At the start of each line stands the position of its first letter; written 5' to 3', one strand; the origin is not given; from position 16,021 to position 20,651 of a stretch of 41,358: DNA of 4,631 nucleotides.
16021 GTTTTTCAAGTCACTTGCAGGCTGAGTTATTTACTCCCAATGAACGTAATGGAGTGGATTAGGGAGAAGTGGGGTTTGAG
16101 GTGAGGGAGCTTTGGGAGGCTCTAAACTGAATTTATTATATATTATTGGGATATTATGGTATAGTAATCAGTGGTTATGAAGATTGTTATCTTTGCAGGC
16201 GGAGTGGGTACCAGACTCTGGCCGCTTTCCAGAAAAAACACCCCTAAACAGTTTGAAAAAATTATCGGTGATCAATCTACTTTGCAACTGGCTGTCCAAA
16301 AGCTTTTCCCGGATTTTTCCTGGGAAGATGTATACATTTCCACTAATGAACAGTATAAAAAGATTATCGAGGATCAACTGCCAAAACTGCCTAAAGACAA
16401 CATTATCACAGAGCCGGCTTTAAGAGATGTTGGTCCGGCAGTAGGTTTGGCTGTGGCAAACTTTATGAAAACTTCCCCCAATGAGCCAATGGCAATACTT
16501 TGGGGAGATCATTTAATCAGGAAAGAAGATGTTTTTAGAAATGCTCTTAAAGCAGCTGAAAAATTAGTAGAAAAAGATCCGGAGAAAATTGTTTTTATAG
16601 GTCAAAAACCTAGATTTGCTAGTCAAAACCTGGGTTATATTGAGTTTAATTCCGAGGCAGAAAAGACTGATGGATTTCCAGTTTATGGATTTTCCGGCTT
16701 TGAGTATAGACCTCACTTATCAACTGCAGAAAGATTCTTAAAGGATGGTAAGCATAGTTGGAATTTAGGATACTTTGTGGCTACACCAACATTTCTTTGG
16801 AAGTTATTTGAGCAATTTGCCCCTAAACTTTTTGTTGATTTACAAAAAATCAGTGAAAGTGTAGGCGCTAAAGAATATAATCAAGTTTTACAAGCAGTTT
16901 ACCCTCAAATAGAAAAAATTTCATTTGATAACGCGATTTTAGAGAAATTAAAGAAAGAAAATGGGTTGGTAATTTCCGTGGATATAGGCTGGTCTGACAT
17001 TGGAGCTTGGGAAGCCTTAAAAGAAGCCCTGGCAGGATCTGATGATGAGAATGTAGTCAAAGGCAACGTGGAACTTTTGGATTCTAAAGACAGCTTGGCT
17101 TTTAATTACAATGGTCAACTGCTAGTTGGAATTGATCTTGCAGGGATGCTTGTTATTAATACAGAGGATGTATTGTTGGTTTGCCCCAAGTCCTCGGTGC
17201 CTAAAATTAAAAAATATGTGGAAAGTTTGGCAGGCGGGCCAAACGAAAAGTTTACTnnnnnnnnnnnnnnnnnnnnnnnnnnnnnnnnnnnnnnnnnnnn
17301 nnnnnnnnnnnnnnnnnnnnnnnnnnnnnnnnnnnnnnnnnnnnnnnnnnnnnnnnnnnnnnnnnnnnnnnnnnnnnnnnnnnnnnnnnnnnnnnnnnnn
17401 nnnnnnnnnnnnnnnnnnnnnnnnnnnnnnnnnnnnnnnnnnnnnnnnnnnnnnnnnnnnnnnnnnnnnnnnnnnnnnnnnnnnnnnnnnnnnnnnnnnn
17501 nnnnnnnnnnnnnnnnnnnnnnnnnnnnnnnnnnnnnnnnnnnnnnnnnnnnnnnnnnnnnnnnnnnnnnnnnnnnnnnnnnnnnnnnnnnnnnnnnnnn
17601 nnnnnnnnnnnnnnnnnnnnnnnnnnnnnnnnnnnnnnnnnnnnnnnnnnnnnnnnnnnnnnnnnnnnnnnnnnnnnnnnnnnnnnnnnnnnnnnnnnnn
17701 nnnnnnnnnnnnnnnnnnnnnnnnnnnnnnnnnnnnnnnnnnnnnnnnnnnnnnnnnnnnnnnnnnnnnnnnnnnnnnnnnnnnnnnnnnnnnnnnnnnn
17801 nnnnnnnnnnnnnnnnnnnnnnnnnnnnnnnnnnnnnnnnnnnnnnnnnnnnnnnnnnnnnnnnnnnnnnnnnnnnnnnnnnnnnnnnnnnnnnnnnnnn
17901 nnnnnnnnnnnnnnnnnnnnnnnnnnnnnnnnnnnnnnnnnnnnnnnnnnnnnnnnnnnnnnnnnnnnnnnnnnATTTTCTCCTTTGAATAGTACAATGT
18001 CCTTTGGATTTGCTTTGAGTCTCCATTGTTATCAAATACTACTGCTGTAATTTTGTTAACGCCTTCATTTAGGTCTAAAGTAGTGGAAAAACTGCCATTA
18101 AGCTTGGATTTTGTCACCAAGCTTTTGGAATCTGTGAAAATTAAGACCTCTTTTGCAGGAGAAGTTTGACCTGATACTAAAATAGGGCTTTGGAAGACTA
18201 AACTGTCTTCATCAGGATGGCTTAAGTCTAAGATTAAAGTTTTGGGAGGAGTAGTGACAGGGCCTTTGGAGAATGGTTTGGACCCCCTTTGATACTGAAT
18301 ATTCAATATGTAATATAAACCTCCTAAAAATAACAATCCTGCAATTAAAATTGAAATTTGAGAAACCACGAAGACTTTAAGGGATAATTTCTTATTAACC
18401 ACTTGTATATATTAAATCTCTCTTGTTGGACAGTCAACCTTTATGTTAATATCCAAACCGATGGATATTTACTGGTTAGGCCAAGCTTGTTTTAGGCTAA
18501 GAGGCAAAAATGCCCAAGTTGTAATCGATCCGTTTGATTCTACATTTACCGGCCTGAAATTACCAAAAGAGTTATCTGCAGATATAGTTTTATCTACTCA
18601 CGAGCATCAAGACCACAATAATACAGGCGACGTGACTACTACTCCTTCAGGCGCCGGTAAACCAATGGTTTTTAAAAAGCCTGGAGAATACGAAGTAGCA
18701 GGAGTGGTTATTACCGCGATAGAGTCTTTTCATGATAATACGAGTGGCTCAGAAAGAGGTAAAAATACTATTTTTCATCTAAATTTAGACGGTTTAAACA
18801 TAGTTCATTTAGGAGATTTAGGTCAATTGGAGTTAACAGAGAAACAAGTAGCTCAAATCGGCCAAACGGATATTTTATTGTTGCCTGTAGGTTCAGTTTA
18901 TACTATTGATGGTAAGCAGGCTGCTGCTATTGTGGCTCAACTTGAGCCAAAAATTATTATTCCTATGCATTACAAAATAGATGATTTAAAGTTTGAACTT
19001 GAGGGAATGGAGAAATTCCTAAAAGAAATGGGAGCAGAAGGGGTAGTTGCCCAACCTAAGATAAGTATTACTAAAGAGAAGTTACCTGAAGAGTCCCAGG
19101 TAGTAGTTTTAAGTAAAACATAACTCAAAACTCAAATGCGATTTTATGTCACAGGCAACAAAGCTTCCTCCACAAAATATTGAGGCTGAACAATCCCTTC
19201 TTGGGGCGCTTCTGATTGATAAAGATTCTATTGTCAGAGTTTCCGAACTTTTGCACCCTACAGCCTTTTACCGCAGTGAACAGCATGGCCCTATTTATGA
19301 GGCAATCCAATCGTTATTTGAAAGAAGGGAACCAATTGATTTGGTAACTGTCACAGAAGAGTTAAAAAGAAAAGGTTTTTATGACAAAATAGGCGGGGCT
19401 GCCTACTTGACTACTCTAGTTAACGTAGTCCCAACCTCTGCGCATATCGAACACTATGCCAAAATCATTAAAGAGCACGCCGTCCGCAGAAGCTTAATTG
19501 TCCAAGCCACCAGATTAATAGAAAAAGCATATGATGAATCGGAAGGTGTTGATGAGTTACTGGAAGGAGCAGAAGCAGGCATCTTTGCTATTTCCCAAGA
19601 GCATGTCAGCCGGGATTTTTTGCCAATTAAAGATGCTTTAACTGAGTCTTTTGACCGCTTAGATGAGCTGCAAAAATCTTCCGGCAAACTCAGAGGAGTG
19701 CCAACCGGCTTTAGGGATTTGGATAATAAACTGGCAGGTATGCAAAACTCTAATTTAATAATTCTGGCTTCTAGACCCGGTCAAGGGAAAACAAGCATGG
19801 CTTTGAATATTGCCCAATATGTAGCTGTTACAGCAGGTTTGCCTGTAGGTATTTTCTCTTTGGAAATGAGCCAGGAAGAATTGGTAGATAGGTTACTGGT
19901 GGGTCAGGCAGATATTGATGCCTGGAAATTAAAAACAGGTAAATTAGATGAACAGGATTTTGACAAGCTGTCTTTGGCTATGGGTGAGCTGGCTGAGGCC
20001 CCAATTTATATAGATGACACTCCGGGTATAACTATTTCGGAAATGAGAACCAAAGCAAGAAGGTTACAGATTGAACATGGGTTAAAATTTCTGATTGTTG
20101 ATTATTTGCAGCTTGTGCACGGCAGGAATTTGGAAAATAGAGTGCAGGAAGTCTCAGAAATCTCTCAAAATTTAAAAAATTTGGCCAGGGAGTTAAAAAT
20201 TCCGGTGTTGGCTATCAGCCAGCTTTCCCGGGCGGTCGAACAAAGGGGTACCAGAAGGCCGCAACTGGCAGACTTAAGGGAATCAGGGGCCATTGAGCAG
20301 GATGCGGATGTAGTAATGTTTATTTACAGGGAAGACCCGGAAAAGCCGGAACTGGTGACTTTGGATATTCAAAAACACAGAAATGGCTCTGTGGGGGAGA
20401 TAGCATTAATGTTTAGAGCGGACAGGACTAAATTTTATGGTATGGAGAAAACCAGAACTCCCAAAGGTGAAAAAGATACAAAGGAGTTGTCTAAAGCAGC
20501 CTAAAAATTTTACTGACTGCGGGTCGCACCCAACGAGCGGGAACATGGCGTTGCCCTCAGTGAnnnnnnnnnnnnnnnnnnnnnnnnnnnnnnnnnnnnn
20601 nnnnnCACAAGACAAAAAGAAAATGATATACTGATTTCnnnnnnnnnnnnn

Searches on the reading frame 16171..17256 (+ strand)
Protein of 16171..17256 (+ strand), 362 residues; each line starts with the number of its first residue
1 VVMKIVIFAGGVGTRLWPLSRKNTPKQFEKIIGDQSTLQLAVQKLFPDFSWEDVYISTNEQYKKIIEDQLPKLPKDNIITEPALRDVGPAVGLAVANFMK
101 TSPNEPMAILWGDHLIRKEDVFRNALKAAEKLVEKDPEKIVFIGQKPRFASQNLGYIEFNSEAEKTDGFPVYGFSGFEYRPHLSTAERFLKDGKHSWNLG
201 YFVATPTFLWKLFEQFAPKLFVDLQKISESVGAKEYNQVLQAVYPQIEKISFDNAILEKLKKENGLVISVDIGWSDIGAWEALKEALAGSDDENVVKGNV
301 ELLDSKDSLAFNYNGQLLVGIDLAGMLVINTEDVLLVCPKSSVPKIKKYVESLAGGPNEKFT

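Call 70: search_protein_families(library=pfam, proteins=[window:16171-17256:+], max_evalue=0.00001)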
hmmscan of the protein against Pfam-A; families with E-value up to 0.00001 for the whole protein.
window:16171-17256:+ (362 aa): 1 family
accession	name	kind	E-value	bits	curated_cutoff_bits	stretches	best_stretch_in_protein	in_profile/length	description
PF00483.29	NTP_transferase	-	3.3e-24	86.2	21.2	1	5-288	2-240/245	Nucleotidyl transferase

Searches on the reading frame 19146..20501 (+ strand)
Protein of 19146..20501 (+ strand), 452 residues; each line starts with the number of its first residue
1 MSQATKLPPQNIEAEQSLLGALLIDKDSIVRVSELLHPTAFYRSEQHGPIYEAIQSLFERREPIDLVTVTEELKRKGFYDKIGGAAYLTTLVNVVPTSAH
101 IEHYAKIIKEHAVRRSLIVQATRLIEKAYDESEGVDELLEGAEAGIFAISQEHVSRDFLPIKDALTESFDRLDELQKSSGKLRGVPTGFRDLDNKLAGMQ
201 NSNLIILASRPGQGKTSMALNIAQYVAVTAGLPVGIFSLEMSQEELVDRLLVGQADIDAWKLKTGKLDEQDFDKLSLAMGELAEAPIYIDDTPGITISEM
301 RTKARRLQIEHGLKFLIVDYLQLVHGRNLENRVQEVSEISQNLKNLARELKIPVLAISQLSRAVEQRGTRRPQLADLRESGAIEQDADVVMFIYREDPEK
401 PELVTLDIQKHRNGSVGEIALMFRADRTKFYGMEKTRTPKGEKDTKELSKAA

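Call 70: search_protein_families(library=pfam, proteins=[window:19146-20501:+], max_evalue=0.00001)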
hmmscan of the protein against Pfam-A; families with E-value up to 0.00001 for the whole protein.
window:19146-20501:+ (452 aa): 4 families
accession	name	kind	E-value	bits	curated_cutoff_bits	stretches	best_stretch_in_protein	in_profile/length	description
PF03796.21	DnaB_C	-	1.1e-98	330.1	27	1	184-430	1-253/255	DnaB-like helicase C terminal domain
PF00772.26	DnaB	-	1.7e-34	118.4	23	1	8-110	2-103/103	DnaB-like helicase N terminal domain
PF13481.12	AAA_25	-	1.6e-11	44.7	27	1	201-360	32-190/195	AAA domain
PF06745.19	ATPase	-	2.8e-06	27.3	26.6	0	185-391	1-193/231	KaiC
